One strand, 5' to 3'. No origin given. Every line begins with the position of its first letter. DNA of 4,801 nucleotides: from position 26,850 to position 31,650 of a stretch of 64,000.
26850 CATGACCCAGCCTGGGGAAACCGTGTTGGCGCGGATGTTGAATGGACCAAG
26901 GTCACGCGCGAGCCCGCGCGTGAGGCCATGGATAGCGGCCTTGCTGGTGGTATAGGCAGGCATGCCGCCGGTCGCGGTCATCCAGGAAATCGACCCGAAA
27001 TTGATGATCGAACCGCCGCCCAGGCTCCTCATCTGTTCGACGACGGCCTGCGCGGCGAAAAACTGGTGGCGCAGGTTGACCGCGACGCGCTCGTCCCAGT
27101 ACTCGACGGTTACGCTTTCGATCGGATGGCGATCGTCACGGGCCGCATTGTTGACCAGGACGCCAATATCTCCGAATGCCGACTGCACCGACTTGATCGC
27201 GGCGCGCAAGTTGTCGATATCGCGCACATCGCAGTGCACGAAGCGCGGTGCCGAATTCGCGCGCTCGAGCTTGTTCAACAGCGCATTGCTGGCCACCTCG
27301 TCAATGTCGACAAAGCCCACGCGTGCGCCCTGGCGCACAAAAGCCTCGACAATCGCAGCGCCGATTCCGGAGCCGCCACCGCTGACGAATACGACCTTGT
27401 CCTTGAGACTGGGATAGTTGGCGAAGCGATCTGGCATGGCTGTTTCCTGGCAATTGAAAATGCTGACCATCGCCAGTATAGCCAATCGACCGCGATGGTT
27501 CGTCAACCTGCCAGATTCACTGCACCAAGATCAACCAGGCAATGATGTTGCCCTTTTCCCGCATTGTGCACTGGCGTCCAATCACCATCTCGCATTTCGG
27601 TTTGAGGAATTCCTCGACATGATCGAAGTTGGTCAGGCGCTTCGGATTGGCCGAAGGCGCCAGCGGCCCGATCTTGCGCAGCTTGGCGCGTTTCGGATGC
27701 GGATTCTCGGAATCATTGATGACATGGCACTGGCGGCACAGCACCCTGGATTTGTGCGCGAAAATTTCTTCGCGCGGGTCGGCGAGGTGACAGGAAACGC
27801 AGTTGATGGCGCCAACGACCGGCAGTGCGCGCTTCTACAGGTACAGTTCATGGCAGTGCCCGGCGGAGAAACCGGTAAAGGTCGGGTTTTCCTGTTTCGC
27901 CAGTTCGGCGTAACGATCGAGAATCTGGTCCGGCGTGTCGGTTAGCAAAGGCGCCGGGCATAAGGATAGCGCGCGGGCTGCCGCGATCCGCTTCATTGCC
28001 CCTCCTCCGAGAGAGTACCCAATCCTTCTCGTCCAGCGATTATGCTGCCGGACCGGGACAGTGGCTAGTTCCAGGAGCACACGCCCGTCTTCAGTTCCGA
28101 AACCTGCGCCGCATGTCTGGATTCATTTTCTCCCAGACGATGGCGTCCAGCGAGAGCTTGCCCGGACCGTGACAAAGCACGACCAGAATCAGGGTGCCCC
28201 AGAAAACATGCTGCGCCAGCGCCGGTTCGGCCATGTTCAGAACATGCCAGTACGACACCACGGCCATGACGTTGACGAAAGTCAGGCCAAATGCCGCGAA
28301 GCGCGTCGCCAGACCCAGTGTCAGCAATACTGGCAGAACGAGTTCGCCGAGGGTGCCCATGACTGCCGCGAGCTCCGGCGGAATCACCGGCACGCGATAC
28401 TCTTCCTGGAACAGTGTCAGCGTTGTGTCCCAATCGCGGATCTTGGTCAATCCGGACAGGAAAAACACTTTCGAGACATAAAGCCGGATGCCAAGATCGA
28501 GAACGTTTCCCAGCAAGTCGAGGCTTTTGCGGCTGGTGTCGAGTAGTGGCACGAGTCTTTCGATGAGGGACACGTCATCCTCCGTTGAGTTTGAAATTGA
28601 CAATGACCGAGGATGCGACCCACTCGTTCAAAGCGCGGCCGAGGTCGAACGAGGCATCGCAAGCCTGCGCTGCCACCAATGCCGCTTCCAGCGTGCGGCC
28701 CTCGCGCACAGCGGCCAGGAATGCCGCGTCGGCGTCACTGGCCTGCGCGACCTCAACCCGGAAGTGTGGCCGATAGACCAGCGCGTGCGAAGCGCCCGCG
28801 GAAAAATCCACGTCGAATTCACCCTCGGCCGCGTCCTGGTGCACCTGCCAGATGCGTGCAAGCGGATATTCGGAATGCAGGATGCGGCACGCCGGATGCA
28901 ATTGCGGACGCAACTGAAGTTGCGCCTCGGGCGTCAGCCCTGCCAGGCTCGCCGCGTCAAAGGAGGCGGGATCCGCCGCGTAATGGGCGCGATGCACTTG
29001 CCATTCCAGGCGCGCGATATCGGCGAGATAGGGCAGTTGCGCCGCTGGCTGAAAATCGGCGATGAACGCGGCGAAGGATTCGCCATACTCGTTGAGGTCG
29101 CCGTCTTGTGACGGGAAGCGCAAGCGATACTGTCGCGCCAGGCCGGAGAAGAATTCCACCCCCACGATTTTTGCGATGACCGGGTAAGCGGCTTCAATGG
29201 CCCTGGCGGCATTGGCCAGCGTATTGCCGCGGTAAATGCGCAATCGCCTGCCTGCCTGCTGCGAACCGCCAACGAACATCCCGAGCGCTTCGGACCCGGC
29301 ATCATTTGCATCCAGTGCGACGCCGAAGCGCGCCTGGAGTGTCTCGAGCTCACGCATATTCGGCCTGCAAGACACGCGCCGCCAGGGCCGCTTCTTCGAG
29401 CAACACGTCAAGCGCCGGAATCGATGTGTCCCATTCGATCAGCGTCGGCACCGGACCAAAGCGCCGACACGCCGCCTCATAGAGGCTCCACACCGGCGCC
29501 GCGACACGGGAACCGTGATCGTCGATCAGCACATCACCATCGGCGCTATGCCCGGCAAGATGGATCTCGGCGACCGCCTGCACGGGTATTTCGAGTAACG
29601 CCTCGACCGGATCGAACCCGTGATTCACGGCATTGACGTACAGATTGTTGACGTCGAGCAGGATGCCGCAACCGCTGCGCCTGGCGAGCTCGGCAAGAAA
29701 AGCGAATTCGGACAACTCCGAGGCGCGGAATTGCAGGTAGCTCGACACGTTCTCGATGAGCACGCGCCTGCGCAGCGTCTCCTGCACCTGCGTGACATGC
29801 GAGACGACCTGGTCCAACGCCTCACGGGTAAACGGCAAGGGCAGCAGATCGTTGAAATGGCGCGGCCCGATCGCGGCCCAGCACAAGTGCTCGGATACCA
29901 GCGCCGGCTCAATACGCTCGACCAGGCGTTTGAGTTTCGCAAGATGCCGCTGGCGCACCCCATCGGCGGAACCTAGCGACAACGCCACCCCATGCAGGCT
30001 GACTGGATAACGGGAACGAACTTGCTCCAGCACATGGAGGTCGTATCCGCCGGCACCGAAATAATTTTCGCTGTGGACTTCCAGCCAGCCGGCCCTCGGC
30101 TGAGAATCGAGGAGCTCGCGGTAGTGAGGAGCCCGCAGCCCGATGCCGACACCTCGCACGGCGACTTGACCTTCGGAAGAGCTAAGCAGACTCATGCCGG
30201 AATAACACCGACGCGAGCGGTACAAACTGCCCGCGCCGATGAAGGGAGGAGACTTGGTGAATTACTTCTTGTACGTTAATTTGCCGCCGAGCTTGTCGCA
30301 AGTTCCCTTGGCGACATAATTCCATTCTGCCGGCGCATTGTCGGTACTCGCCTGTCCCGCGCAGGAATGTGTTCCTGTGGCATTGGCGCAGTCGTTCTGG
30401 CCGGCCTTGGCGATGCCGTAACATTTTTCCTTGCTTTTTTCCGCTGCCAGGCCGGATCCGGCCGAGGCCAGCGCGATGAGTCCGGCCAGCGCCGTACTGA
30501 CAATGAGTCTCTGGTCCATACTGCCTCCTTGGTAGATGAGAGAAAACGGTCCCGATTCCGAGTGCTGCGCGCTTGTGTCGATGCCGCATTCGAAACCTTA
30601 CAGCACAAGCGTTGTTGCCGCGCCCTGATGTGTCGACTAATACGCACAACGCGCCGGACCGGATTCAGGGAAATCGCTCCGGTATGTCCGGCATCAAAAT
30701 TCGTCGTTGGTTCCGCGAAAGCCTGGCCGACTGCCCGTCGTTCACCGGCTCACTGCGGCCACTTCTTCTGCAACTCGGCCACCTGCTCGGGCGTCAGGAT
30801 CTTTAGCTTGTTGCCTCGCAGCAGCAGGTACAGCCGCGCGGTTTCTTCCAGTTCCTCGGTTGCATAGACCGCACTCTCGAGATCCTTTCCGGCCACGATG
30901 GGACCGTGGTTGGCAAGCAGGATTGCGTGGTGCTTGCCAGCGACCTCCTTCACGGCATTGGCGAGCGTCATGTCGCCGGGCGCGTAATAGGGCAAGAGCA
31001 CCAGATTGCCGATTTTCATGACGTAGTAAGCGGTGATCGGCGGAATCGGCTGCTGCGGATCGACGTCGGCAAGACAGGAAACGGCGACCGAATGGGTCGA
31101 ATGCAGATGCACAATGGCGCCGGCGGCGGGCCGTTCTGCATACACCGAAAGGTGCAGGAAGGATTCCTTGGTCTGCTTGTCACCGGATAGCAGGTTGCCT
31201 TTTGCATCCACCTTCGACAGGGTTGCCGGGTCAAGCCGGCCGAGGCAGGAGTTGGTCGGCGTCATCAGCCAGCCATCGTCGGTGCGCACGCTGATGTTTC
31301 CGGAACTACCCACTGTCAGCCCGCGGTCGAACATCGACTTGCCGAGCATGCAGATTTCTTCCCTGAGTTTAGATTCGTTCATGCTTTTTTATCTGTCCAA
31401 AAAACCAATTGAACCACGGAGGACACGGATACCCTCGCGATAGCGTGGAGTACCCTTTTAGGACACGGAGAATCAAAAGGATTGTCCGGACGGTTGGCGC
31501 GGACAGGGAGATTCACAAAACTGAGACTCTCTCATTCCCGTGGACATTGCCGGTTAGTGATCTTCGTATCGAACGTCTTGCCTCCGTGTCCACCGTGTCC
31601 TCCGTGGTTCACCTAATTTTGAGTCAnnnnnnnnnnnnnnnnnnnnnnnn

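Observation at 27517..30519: Bufferin-type MNIO RiPP operon (DUF2282 precursor, DUF692, DUF2063, DoxX) inside a sugar-catabolic neighbourhood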

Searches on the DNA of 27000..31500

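Call 76: search_rna_families(source=window, start=27000, end=31500, threshold=evalue, max_evalue=1)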
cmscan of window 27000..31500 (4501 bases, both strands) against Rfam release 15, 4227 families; matches with E-value up to 1: 0.
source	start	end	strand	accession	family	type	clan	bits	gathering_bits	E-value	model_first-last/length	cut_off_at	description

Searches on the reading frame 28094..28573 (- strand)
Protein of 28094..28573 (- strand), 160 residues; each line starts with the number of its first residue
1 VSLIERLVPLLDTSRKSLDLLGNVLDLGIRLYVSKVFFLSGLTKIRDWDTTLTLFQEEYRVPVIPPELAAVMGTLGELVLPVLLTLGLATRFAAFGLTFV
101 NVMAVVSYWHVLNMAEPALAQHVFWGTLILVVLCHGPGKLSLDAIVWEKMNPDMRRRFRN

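Call 6: search_protein_families(library=pfam, proteins=[window:28094-28573:-], max_evalue=0.01)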
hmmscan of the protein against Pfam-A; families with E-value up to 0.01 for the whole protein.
window:28094-28573:- (160 aa): 3 families
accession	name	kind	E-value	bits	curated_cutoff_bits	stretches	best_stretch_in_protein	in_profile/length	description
PF07681.17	DoxX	-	5.1e-17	62.7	23.6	1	26-107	2-82/85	DoxX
PF04173.18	DoxD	-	5e-05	23.7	22.7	1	71-151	69-149/167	TQO small subunit DoxD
PF07291.16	MauE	-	0.00021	22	27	1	25-106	4-85/128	Methylamine utilisation protein MauE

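Call 7: search_protein_families(library=ncbifam, proteins=[window:28094-28573:-], max_evalue=0.01)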
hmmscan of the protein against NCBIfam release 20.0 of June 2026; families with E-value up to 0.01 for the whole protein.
window:28094-28573:- (160 aa): 1 family
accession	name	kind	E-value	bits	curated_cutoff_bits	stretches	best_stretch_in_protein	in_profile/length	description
NF050144.1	matur_HvfX_fam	equivalog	1e-14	55.1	80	1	26-107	4-86/165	HvfX family Cu-binding RiPP maturation protein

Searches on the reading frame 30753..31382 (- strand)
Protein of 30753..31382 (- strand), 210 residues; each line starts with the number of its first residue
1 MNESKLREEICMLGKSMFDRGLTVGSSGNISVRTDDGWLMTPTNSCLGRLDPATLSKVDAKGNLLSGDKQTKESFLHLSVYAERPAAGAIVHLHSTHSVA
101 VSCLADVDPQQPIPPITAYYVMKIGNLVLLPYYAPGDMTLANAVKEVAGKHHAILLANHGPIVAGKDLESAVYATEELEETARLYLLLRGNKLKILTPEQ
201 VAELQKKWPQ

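Call 6: search_protein_families(library=pfam, proteins=[window:30753-31382:-], max_evalue=0.01)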
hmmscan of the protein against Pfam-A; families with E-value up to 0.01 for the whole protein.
window:30753-31382:- (210 aa): 1 family
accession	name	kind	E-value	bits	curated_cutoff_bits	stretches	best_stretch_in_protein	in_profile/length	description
PF00596.27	Aldolase_II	-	4.3e-49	167.3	22.2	1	8-186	1-183/183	Class II Aldolase and Adducin N-terminal domain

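Call 7: search_protein_families(library=ncbifam, proteins=[window:30753-31382:-], max_evalue=0.01)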
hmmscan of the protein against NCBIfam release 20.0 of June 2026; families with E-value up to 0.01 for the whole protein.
window:30753-31382:- (210 aa): 32 families (the best 25 are shown)
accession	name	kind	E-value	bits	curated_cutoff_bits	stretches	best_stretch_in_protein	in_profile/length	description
NF043034.1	OxoTetrPhDc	equivalog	6.7e-98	326.5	250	1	2-205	1-205/205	3-oxo-tetronate 4-phosphate decarboxylase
NF040649.1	FucA_Meth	equivalog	1.5e-31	109.7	250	1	10-187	6-175/179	L-fuculose phosphate aldolase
NF005984.0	PRK08087.1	subfamily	1.1e-30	107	264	1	1-203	1-201/215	L-fuculose-phosphate aldolase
NF006208.0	PRK08333.1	equivalog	3.3e-28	98.6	267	1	8-188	7-183/189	aldolase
TIGR01086.1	fucA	equivalog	6.1e-28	98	400.25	1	5-203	4-200/214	L-fuculose-phosphate aldolase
NF053831.1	RU1PAldHalo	equivalog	6.3e-28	97.7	300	1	21-207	18-202/208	ribulose-1-phosphate aldolase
NF006413.0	PRK08660.1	equivalog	5.1e-25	88.4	203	1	7-189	3-178/184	aldolase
NF005302.0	PRK06833.1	equivalog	6.1e-25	87.9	264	1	4-208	4-207/214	L-fuculose-phosphate aldolase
NF005123.0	PRK06557.1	subfamily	6.3e-22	78.3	251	1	4-207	10-215/223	L-ribulose-5-phosphate 4-epimerase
NF004979.0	PRK06357.1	equivalog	3.1e-18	65.9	216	1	6-184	6-194/221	hypothetical protein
TIGR03328.1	salvage_mtnB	equivalog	4.1e-17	62.3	137.05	1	11-106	2-100/194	methylthioribulose 1-phosphate dehydratase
NF004527.0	PRK05874.1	equivalog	3.1e-14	53.1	308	1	14-190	15-191/218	L-fuculose-phosphate aldolase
NF006672.0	PRK09220.1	equivalog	4.2e-14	52.4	226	1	3-105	8-112/209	methylthioribulose 1-phosphate dehydratase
NF004855.0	PRK06208.1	subfamily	7.7e-14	51.6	255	1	21-196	58-236/274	class II aldolase/adducin family protein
NF005484.0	PRK07090.1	equivalog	2.8e-13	49.8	261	1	5-190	30-215/260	aldolase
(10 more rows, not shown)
